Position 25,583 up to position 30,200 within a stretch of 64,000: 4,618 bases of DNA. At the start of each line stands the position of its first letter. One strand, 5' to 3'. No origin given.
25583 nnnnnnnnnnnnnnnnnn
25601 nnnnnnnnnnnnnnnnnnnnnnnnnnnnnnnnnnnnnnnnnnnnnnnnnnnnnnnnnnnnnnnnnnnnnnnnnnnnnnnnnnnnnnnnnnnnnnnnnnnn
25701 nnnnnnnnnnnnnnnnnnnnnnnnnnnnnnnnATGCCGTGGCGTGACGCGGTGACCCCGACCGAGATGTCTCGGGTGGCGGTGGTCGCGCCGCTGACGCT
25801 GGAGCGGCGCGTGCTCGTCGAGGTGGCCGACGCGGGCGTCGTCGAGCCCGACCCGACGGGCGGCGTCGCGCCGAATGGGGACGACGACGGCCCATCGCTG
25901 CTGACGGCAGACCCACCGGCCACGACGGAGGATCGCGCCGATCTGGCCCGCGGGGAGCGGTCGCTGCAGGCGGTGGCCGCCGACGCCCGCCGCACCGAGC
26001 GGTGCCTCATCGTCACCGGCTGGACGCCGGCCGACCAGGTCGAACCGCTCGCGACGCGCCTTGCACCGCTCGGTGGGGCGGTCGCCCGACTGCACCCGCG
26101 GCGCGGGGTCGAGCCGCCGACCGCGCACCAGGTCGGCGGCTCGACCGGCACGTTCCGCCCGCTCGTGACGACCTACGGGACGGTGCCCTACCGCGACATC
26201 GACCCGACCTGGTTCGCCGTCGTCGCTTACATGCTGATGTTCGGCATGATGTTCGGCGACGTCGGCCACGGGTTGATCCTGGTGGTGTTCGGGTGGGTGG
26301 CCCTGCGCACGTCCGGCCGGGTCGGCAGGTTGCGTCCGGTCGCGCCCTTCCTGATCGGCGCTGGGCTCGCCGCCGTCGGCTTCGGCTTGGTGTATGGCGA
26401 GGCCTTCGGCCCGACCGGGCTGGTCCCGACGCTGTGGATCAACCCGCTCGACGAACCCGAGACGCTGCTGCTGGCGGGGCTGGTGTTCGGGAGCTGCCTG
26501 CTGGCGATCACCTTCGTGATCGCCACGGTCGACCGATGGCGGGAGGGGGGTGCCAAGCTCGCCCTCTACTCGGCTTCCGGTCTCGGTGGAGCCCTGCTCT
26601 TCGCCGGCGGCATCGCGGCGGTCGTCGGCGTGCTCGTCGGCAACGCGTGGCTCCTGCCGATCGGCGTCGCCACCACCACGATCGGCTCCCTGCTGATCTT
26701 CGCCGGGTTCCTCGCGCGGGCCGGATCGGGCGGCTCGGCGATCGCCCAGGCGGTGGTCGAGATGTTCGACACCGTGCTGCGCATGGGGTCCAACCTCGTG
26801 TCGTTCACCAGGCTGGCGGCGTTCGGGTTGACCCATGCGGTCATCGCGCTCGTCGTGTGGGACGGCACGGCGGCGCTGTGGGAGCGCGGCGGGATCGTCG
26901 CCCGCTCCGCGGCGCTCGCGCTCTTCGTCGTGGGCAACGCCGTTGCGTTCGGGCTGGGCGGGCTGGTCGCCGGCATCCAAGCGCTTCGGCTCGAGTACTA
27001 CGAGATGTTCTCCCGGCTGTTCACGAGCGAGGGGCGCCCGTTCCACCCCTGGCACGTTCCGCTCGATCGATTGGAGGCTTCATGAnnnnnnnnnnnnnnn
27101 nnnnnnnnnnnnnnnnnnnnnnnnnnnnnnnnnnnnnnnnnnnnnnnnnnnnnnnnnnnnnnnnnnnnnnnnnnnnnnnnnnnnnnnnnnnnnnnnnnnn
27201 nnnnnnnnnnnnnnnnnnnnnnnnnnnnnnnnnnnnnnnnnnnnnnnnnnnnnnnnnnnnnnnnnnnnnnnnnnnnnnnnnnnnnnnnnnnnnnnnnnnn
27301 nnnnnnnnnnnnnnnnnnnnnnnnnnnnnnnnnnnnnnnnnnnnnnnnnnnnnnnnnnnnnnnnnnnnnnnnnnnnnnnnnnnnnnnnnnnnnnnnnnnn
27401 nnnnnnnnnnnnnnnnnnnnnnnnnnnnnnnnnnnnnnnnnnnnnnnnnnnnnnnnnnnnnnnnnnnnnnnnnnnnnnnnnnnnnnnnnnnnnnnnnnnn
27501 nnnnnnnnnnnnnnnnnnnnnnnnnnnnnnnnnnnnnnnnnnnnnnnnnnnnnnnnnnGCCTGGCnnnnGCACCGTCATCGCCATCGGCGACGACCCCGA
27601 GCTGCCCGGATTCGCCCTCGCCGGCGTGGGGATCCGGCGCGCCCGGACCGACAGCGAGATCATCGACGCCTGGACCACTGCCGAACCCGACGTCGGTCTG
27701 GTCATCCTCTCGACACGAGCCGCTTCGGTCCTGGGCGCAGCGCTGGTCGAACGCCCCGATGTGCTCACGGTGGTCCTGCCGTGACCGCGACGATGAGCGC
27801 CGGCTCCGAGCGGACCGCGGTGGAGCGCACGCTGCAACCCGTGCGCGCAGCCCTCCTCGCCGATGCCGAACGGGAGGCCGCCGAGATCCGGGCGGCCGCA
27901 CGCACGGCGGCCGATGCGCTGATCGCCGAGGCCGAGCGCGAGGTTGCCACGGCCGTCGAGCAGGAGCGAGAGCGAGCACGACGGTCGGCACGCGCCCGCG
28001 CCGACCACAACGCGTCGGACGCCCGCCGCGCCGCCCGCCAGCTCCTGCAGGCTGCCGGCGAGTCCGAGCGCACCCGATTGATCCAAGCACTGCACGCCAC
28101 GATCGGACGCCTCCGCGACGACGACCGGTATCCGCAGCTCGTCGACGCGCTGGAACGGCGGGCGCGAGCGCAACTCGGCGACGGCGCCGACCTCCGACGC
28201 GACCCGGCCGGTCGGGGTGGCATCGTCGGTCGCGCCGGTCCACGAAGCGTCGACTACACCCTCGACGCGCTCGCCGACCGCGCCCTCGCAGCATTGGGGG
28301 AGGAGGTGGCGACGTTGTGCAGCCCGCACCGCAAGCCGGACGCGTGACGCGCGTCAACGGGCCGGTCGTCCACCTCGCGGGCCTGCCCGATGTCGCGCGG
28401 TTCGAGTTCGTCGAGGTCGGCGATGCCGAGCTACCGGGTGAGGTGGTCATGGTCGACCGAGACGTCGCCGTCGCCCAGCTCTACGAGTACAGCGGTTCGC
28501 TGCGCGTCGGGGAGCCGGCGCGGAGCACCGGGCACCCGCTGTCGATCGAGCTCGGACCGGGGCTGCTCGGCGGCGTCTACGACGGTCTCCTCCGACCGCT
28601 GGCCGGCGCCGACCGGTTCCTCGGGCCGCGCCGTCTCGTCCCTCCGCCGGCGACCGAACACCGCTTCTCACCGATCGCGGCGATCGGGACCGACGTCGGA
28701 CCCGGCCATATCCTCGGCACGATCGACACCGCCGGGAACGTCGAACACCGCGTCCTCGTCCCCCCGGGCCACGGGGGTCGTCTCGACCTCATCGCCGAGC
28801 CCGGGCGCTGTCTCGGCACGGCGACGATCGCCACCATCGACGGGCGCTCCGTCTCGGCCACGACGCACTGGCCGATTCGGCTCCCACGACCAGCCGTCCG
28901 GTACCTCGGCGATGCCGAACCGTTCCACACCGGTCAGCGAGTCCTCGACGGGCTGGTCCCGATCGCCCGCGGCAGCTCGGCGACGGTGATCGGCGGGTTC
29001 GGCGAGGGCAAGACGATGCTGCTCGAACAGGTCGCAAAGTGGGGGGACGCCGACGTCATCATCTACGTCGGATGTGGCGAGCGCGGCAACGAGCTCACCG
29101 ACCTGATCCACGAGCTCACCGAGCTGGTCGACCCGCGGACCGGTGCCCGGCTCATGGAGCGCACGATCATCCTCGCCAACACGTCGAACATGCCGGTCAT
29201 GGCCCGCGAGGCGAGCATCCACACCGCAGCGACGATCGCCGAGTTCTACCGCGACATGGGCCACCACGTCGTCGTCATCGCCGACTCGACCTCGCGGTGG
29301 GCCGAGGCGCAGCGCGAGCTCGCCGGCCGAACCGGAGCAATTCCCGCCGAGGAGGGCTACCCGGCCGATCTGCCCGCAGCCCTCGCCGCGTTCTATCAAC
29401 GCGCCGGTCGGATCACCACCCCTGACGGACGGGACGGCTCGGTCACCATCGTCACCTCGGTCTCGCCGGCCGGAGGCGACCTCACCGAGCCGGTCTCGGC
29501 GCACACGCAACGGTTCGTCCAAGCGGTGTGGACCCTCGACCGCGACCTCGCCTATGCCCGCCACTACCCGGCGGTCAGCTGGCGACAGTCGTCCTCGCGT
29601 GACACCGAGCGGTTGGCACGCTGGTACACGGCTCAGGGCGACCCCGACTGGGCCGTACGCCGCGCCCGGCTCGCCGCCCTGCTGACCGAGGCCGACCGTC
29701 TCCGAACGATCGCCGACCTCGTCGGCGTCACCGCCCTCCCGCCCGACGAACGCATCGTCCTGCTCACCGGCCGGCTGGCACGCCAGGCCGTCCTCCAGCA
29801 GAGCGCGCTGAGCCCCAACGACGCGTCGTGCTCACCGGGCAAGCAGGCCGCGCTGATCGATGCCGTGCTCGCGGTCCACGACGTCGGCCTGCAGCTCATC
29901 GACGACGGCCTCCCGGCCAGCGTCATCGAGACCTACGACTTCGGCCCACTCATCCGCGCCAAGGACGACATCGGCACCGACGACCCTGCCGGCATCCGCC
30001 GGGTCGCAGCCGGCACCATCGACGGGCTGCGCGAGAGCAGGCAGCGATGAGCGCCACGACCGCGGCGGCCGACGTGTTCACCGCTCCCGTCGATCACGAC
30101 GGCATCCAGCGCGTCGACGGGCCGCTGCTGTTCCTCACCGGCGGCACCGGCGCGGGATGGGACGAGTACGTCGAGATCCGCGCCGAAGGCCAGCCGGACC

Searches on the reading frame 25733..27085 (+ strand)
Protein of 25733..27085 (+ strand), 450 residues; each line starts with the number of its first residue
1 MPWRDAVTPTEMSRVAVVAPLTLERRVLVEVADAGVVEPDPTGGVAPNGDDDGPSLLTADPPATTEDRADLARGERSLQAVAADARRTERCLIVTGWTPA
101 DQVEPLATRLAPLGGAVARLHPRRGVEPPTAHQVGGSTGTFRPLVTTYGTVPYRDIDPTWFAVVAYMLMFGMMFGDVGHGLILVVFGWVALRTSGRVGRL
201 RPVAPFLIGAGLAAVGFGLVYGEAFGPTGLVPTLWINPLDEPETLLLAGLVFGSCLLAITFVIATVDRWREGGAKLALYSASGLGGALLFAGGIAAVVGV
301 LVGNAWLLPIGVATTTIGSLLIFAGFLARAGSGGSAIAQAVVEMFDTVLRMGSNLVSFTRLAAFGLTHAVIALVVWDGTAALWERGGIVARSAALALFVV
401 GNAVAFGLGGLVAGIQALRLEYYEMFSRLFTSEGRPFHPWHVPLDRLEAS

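Call 4: search_protein_families(library=pfam, proteins=[window:25733-27085:+], max_evalue=0.01)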
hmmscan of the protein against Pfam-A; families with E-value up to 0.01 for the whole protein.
window:25733-27085:+ (450 aa): 1 family
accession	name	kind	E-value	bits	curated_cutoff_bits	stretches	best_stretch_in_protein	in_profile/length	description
PF01496.24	V_ATPase_I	-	2.3e-27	95.8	30.7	2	86-190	303-413/815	V-type ATPase 116kDa subunit family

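Call 30: search_protein_families(library=ncbifam, proteins=[window:25733-27085:+], max_evalue=0.001)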
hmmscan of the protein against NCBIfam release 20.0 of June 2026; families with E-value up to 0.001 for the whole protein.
window:25733-27085:+ (450 aa): 9 families
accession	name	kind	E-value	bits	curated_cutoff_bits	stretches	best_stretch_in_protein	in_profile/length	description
NF004430.0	PRK05771.2-4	equivalog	4.5e-37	128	670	1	88-440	273-637/646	V-type ATP synthase subunit I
NF004434.0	PRK05771.3-3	equivalog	6e-35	120.8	777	1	80-444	270-679/686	V-type ATP synthase subunit I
NF004433.0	PRK05771.3-2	equivalog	1.6e-27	96.2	1173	2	331-440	579-693/701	V-type ATP synthase subunit I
NF004428.0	PRK05771.2-1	equivalog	1.7e-27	95.8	766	1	79-440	294-669/680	V-type ATP synthase subunit I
NF004435.0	PRK05771.3-4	equivalog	8e-26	90.6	1410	2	333-439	583-693/701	V-type ATP synthase subunit I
NF004432.0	PRK05771.3-1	equivalog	1.8e-19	69.6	1044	2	200-441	397-627/643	V-type ATP synthase subunit I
NF004427.0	PRK05771.1-1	equivalog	2.1e-16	59.8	942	1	144-440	361-650/668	V-type ATP synthase subunit I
NF004431.0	PRK05771.2-5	equivalog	1e-12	47.4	851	1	89-185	238-334/649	V-type ATP synthase subunit I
NF004429.0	PRK05771.2-2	equivalog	4.9e-11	42.1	799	1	87-425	236-587/608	V-type ATP synthase subunit I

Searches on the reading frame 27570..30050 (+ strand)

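Call 40: search_protein_families(library=ncbifam, proteins=[window:27570-30050:+], max_evalue=1e-10)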
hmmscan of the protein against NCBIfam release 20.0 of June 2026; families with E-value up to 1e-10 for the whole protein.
window:27570-30050:+ (826 aa): 31 families (the best 25 are shown)
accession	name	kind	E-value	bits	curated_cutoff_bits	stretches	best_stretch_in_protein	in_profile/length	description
NF003220.0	PRK04192.1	subfamily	4.7e-180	599.8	470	1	255-791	3-550/588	V-type ATP synthase subunit A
TIGR01043.1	ATP_syn_A_arch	equivalog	2.6e-172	574.3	972.15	1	256-791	2-549/580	ATP synthase subunit A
TIGR01042.1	V-ATPase_V1_A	equivalog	3.1e-135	452.1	779.9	1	256-780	2-541/591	V-type ATPase subunit A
NF011287.0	PRK14698.1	equivalog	4.4e-132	442.1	1238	2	485-786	673-976/1017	V-type ATP synthase subunit A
TIGR02546.1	III_secr_ATP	equivalog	3.5e-51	174.3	604.75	1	439-683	118-349/423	type III secretion system ATPase SctN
TIGR03496.1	FliI_clade1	equivalog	1.7e-49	168.8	619.1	1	449-684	118-343/414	flagellar protein export ATPase FliI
TIGR03498.1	FliI_clade3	equivalog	4.9e-48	163.8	587.45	1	434-683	105-345/418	flagellar protein export ATPase FliI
TIGR01026.1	fliI_yscN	subfamily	9.7e-47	159.7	379.5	1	450-682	145-365/440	FliI/YscN family ATPase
NF005295.0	PRK06820.1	equivalog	3.3e-46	158.2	690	1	421-682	115-365/440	EscN/YscN/HrcN family type III secretion system ATPase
TIGR03497.1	FliI_clade2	equivalog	5.3e-44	150.8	629.8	1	449-681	118-338/413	flagellar protein export ATPase FliI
NF005391.0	PRK06936.1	equivalog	2.5e-43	148.5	657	1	428-680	121-362/439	type III secretion system ATPase SctN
NF006575.0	PRK09099.1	subfamily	1e-35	123.4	706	1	423-680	118-365/443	type III secretion system ATPase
NF006012.0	PRK08149.1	equivalog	1.7e-34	119.5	594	1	449-684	135-358/431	type III secretion system ATPase SctN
NF005765.0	PRK07594.1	equivalog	1.9e-34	119.1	715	1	438-677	125-352/433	EscN/YscN/HrcN family type III secretion system ATPase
NF005535.1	PRK07196.1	equivalog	1.3e-32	113.3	715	1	450-682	139-360/434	flagellar protein export ATPase FliI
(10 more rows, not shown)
